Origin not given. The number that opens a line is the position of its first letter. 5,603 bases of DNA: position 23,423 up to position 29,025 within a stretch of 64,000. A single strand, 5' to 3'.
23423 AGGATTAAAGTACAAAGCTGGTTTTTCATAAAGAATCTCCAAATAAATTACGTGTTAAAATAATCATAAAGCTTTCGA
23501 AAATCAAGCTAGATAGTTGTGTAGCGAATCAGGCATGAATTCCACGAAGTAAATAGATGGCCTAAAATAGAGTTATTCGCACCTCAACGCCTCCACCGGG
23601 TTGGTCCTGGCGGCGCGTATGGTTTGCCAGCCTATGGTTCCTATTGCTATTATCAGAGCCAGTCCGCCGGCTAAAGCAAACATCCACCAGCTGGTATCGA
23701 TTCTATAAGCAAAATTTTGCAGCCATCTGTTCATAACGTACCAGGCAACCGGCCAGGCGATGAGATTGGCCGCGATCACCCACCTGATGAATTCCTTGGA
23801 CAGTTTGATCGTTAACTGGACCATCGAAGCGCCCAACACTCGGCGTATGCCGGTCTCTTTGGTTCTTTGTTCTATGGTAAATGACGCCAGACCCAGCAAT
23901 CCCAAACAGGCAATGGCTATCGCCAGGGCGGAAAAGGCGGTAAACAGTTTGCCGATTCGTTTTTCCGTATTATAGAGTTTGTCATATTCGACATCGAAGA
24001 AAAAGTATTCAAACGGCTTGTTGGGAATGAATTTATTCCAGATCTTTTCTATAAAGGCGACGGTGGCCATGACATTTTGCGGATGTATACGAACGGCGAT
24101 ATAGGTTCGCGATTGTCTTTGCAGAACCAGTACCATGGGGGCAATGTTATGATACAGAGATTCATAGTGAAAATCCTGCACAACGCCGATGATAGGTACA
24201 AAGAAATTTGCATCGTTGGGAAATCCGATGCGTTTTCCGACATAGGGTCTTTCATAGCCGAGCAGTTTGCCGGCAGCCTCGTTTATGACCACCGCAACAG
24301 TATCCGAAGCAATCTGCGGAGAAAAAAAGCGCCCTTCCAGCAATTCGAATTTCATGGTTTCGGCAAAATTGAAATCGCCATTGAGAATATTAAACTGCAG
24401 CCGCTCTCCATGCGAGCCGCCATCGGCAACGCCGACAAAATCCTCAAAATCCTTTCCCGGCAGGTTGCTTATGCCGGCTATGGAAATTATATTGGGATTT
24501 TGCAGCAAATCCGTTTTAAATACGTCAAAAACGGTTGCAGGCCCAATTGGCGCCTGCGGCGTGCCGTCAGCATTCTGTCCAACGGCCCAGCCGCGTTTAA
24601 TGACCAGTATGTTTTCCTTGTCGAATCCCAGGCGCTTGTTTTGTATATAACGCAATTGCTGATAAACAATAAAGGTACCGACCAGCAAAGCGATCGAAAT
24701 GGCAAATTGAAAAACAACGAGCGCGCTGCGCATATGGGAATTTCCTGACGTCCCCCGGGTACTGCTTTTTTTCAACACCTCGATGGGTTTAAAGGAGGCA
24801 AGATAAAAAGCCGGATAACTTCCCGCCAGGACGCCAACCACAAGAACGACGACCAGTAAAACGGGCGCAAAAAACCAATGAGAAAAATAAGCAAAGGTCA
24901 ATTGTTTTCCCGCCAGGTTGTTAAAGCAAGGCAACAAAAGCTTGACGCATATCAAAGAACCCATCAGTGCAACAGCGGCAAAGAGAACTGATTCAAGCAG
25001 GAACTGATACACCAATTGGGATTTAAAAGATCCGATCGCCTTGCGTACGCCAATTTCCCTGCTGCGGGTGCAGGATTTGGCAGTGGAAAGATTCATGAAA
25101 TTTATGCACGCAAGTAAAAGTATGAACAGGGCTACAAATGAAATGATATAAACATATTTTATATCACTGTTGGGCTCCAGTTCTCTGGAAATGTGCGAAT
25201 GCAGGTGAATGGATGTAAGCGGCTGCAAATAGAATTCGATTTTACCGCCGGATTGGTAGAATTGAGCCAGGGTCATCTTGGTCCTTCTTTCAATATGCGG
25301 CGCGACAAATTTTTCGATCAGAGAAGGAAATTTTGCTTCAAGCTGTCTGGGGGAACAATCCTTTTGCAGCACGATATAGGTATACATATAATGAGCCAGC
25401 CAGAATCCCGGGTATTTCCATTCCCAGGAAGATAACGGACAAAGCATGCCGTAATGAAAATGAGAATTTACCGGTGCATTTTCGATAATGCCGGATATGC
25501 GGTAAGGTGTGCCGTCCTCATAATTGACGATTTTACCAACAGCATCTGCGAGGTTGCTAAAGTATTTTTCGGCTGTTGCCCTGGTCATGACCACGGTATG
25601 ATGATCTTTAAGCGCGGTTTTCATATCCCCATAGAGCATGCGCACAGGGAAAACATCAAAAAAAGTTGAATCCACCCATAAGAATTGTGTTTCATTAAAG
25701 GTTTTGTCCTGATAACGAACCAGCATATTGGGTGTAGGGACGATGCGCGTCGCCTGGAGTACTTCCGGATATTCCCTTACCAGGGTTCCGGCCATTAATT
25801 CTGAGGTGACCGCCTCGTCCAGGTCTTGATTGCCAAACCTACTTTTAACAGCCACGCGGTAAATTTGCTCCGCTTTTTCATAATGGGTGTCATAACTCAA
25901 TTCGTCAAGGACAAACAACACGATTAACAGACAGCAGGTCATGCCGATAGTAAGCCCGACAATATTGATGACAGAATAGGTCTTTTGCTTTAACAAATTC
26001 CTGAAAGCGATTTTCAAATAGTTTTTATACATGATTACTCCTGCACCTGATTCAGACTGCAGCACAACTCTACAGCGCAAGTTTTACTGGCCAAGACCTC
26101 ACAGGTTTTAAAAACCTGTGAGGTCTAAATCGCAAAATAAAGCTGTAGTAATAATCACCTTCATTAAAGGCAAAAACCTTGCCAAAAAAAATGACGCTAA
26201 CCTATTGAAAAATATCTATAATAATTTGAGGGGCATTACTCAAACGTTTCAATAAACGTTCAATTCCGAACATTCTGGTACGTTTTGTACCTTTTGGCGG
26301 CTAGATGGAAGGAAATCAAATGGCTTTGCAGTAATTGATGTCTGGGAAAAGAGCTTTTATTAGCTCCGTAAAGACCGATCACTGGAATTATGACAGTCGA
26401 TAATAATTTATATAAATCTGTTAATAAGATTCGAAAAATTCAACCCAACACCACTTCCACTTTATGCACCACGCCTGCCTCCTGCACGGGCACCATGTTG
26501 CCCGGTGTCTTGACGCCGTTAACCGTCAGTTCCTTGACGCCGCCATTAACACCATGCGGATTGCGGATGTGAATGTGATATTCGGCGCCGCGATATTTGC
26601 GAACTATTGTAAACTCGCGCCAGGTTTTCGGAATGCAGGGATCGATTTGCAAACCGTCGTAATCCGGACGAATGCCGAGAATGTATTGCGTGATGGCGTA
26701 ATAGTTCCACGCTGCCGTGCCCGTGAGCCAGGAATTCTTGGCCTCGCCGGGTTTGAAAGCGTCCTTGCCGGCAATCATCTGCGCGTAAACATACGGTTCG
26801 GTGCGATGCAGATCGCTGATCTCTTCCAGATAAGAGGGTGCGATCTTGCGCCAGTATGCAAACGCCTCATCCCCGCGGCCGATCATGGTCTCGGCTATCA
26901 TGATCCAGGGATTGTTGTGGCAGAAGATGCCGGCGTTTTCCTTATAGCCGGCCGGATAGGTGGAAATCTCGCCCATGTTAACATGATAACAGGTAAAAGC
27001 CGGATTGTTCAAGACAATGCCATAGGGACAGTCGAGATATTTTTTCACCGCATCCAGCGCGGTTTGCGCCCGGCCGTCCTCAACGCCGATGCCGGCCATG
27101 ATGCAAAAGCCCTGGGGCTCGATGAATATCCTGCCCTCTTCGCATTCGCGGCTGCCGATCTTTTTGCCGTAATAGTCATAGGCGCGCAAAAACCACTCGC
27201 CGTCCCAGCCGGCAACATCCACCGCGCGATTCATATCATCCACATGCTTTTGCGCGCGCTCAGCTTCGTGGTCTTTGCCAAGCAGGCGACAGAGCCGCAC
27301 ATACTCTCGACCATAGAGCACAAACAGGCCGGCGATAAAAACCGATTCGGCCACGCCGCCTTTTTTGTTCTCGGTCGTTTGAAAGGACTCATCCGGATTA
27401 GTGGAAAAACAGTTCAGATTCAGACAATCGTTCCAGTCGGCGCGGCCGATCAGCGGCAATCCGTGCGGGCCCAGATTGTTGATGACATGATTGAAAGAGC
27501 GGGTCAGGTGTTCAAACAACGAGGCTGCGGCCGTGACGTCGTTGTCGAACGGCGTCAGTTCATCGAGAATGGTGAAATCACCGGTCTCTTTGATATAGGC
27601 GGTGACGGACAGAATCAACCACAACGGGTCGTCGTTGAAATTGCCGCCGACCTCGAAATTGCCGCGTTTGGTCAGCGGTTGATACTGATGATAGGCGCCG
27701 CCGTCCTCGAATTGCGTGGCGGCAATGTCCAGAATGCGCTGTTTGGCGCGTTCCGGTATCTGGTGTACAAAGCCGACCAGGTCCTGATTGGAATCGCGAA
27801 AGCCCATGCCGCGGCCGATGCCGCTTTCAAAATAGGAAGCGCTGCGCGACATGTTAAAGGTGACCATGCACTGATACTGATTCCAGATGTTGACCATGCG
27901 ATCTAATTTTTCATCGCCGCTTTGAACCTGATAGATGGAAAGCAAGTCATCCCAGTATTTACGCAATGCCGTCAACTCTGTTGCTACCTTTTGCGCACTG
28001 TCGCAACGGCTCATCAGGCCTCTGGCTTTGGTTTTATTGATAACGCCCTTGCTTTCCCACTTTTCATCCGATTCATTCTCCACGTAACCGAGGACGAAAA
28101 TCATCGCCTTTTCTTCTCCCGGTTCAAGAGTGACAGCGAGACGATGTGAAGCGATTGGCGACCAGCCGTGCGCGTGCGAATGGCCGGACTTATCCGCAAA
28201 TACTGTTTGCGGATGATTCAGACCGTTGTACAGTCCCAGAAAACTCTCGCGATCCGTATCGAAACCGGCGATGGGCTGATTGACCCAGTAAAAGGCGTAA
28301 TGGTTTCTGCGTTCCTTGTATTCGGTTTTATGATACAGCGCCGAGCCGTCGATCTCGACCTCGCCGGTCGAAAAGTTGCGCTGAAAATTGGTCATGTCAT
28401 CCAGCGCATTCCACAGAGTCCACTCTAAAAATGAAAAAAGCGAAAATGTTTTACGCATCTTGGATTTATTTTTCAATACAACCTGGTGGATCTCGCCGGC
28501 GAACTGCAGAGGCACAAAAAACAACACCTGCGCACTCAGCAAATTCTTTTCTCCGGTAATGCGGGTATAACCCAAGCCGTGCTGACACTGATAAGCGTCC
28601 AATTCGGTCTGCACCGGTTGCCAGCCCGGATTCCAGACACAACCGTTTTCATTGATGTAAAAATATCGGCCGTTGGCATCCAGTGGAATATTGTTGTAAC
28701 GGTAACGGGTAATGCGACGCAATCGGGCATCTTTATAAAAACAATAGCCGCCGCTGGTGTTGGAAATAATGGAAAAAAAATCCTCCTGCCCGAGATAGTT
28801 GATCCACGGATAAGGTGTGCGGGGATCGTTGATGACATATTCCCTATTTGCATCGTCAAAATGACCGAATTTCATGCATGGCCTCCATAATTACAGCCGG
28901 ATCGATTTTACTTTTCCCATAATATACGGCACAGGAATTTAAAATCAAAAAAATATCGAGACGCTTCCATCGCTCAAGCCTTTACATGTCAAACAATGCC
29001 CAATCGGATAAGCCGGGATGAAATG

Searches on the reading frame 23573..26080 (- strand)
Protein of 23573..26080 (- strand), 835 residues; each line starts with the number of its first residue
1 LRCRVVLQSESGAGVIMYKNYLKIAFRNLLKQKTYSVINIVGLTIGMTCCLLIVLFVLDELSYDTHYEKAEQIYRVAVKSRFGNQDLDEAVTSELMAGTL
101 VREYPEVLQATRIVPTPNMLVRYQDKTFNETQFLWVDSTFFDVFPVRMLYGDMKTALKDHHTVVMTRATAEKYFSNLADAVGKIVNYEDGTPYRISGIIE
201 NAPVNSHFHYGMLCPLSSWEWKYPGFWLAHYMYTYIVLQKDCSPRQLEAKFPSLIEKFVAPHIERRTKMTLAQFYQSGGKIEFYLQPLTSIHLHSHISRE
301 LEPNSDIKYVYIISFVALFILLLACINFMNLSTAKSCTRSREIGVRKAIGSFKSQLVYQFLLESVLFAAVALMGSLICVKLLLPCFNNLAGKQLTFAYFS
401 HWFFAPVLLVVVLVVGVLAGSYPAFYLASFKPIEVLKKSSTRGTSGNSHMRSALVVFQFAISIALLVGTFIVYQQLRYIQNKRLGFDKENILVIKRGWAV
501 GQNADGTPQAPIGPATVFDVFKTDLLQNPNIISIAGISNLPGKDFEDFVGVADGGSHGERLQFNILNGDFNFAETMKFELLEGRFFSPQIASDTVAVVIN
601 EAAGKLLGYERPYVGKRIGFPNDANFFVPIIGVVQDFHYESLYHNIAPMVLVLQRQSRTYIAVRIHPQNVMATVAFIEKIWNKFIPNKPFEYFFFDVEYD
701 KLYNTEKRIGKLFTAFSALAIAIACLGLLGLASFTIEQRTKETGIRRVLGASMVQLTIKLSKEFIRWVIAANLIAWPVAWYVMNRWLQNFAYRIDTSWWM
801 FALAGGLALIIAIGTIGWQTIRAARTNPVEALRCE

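Call 10: search_protein_families(library=pfam, proteins=[window:23573-26080:-], max_evalue=0.0001)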
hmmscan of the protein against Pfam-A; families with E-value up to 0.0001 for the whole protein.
window:23573-26080:- (835 aa): 2 families
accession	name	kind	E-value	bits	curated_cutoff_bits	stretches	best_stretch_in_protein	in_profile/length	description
PF12704.14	MacB_PCD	-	2e-33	116.9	27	2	36-250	1-203/207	MacB-like periplasmic core domain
PF02687.27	FtsX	-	4.5e-22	78.8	25.5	2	315-430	2-118/120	FtsX-like permease C-terminal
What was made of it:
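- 23573..26032 (-): 819-aa duplicated MacB_PCD/FtsX permease (ADOP-like). Probable second target of the activator. Pfam: call 10.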

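Call 20: find_homologous_proteins(query=window:23573-26080:-, max_evalue=1e-100)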
Query window:23573-26080:- (835 aa): 7839 proteins with E <= 1e-100 among 8000 candidates; the best 120 are listed.
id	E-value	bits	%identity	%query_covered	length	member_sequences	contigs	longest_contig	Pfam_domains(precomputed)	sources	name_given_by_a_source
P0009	0.0e+0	1874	100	98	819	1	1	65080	PF02687.28,PF12704.15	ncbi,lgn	-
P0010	0.0e+0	1474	76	98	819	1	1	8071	PF02687.28,PF12704.15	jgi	-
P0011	0.0e+0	1459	76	98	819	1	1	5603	PF02687.28,PF12704.15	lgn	-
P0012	0.0e+0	1391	72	98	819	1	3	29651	PF02687.28,PF12704.15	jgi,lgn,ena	-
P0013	0.0e+0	1343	69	98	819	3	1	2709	PF02687.28,PF12704.15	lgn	-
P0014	0.0e+0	1183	63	98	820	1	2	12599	PF02687.28,PF12704.15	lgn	-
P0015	0.0e+0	1166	62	98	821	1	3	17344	PF02687.28,PF12704.15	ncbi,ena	-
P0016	0.0e+0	1152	60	98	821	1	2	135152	PF02687.28,PF12704.15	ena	-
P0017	0.0e+0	1146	60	98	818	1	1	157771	PF02687.28,PF12704.15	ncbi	-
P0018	0.0e+0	1141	60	98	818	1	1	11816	PF02687.28,PF12704.15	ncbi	ncbi:MAG: ABC transporter permease [Calditrichia bacterium]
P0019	0.0e+0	1138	61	98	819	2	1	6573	PF02687.28,PF12704.15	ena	-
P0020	0.0e+0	1134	60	98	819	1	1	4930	PF02687.28,PF12704.15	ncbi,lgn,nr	ncbi:ABC transporter permease [candidate division KSB1 bacterium]|nr:ABC transporter permease [candi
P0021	0.0e+0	1131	59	98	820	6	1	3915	PF02687.28,PF12704.15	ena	-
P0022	0.0e+0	1126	60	98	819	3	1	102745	PF02687.28,PF12704.15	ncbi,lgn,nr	ncbi:ABC transporter permease [candidate division KSB1 bacterium]|nr:ABC transporter permease [candi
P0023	0.0e+0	1098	59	98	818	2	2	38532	PF02687.28,PF12704.15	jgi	jgi:putative ABC transport system permease protein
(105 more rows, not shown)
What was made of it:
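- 23573..26032 (-): Identical protein P0009: call 20.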

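Call 22: find_encoding_contigs(protein=P0010, flank=3000, max_places=2)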
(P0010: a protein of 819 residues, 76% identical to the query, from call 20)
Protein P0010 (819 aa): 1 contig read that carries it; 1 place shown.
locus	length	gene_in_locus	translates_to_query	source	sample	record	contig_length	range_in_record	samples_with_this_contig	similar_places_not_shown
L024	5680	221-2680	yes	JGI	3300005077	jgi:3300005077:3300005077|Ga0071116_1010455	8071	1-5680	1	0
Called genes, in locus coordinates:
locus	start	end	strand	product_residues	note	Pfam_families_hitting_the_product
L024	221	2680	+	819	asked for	PF12704:MacB_PCD, PF02687:FtsX, PF12704:MacB_PCD (weak), PF02687:FtsX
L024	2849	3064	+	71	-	-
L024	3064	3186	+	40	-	-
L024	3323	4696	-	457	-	PF13173:AAA_14, PF13635:DUF4143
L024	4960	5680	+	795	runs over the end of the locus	PF12704:MacB_PCD, PF02687:FtsX, PF12704:MacB_PCD, PF02687:FtsX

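Call 23: find_encoding_contigs(protein=P0012, flank=3000, max_places=2)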
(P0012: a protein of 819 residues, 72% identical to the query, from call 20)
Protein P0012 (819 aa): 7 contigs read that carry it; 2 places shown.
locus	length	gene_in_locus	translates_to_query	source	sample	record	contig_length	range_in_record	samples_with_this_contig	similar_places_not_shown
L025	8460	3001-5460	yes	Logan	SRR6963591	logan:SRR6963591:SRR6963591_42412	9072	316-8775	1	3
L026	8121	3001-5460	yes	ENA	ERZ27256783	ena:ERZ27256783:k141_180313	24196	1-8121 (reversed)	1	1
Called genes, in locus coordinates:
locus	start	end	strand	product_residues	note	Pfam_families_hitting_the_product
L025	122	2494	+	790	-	PF12704:MacB_PCD, PF02687:FtsX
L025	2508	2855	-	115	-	PF02604:PhdYeFM_antitox (weak)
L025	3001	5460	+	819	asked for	PF12704:MacB_PCD, PF02687:FtsX, PF12704:MacB_PCD (weak), PF02687:FtsX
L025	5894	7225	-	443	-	PF13173:AAA_14, PF13635:DUF4143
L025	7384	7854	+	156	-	PF02687:FtsX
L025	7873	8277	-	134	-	PF01850:PIN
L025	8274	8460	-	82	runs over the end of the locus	-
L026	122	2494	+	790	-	PF12704:MacB_PCD, PF02687:FtsX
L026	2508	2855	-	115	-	PF02604:PhdYeFM_antitox (weak)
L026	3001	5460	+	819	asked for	PF12704:MacB_PCD, PF02687:FtsX, PF12704:MacB_PCD (weak), PF02687:FtsX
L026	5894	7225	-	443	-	PF13173:AAA_14, PF13635:DUF4143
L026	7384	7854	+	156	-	PF02687:FtsX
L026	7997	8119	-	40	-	?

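Call 24: find_encoding_contigs(protein=P0014, flank=3000, max_places=2)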
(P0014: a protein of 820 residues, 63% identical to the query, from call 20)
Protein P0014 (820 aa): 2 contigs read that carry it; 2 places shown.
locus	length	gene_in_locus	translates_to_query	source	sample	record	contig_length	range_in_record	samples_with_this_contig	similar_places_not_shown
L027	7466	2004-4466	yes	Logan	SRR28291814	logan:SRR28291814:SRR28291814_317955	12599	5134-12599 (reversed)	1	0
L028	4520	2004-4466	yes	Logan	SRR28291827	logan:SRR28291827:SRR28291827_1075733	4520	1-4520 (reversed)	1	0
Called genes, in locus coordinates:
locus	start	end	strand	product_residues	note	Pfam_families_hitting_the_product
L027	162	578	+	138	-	PF04138:GtrA_DPMS_TM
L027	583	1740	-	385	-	PF09594:GT87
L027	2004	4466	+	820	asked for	PF12704:MacB_PCD, PF02687:FtsX, PF12704:MacB_PCD (weak), PF02687:FtsX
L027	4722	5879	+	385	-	PF22020:RlmL_1st, PF02926:THUMP, PF01170:UPF0020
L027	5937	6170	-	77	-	PF04255:DUF433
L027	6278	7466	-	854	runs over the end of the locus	PF15902:Sortilin-Vps10, PF13860:FlgD_ig, PF18962:Por_Secre_tail (weak)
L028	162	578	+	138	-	PF04138:GtrA_DPMS_TM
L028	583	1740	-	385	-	PF09594:GT87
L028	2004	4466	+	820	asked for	PF12704:MacB_PCD, PF02687:FtsX, PF12704:MacB_PCD (weak), PF02687:FtsX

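Call 25: find_encoding_contigs(protein=P0016, flank=3000, max_places=2)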
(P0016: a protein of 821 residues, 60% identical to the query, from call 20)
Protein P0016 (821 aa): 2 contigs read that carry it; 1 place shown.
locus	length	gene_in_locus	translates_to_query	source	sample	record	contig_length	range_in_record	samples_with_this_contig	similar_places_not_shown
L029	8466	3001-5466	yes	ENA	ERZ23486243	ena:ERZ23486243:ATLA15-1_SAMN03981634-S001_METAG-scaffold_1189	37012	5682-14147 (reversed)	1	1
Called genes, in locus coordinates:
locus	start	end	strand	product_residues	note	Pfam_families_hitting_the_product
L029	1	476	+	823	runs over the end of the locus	PF12704:MacB_PCD, PF02687:FtsX, PF12704:MacB_PCD, PF02687:FtsX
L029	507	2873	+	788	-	PF12704:MacB_PCD, PF02687:FtsX, PF12704:MacB_PCD (weak), PF02687:FtsX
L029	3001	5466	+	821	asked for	PF12704:MacB_PCD, PF02687:FtsX, PF12704:MacB_PCD, PF02687:FtsX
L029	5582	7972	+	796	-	PF12704:MacB_PCD, PF02687:FtsX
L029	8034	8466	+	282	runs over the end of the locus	PF02687:FtsX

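Call 71: search_protein_families(library=ncbifam, proteins=[window:23573-26032:-], max_evalue=0.001)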
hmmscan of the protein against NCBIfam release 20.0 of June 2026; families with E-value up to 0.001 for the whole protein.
window:23573-26032:- (819 aa): 4 families
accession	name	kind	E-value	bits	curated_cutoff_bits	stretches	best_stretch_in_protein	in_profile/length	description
TIGR03434.1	ADOP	subfamily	1.4e-88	298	622.3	1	6-819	5-803/803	ADOP family duplicated permease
NF038008.1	ABC_perm_DarB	equivalog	7.6e-40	136.6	700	2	19-479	11-456/777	darobactin export ABC transporter permease subunit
NF007826.0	PRK10535.1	equivalog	1.3e-15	56.7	966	1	296-421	524-646/648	macrolide ABC transporter ATP-binding protein/permease MacB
NF041854.1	ABC_perm_YbbP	equivalog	2.3e-05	22.5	999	0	702-806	692-800/806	putative ABC transporter permease subunit YbbP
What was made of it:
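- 23573..26032 (-): NCBIfam ADOP subfamily, below cut-off: call 71.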

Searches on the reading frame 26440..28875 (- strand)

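Call 10: search_protein_families(library=pfam, proteins=[window:26440-28875:-], max_evalue=0.0001)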
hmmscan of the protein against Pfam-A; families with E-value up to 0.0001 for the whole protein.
window:26440-28875:- (811 aa): 2 families
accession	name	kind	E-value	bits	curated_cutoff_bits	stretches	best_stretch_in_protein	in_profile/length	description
PF17167.11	Glyco_hydro_94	-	2.3e-172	573.9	27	1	307-734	1-420/420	Glycosyl hydrolase 94 superfamily, catalytic domain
PF06165.18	GH94_b-supersand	-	3.9e-82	276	23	1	21-263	1-251/251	Glycosyl hydrolase 94, supersandwich domain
